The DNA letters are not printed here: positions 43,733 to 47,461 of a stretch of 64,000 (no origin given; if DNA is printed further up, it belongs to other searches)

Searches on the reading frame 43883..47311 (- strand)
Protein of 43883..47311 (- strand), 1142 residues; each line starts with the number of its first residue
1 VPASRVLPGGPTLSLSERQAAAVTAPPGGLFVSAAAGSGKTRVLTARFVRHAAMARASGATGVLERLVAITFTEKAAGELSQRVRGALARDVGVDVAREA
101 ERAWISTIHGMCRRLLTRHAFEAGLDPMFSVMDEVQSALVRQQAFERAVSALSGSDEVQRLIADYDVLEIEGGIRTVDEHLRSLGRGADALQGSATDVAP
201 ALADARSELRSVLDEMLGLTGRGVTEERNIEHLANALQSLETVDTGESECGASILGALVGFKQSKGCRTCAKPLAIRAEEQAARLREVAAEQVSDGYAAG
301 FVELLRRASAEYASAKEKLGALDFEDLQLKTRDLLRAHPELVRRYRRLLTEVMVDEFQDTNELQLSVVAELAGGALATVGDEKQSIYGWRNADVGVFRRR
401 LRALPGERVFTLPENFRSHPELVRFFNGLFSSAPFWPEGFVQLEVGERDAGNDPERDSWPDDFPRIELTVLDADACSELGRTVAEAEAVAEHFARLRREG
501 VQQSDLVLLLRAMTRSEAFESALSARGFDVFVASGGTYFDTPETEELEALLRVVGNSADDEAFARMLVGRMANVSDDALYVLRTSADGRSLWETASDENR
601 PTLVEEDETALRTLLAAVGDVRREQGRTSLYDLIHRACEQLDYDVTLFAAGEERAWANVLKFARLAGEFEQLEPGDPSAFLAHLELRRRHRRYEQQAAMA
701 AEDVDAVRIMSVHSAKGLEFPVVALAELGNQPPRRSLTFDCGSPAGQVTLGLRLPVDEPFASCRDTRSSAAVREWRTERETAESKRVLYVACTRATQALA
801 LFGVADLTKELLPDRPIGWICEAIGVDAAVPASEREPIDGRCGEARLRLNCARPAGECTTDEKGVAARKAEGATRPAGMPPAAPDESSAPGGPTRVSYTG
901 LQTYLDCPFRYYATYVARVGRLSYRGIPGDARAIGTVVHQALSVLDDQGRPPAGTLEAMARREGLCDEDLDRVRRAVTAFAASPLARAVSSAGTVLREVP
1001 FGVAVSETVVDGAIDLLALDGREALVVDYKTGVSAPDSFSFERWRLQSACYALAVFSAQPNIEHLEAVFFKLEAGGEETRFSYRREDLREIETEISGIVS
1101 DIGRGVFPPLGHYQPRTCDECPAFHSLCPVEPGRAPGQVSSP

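Call 30: search_protein_families(library=pfam, proteins=[window:43883-47311:-], max_evalue=0.001)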
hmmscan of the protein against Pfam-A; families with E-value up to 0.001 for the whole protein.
window:43883-47311:- (1142 aa): 6 families
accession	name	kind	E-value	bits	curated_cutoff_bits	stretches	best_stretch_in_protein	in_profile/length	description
PF00580.27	UvrD-helicase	-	4.9e-54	184.3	23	1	16-398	2-264/271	UvrD/REP helicase N-terminal domain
PF12705.13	PDDEXK_1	-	4.9e-26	92.6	22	1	895-1129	1-247/247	PD-(D/E)XK nuclease superfamily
PF13361.12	UvrD_C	-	2.9e-25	89.9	25.6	1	412-801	3-345/350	UvrD-like helicase C-terminal domain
PF13245.12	AAA_19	-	3.5e-13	50.3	25.1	1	20-388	4-132/134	AAA domain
PF13538.12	UvrD_C_2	-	9.7e-08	32.2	27.4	0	707-727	2-22/52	UvrD-like helicase C-terminal domain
PF01443.25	Viral_helicase1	-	7.9e-05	23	21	0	777-801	201-226/228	Viral superfamily 1 RNA helicase core domain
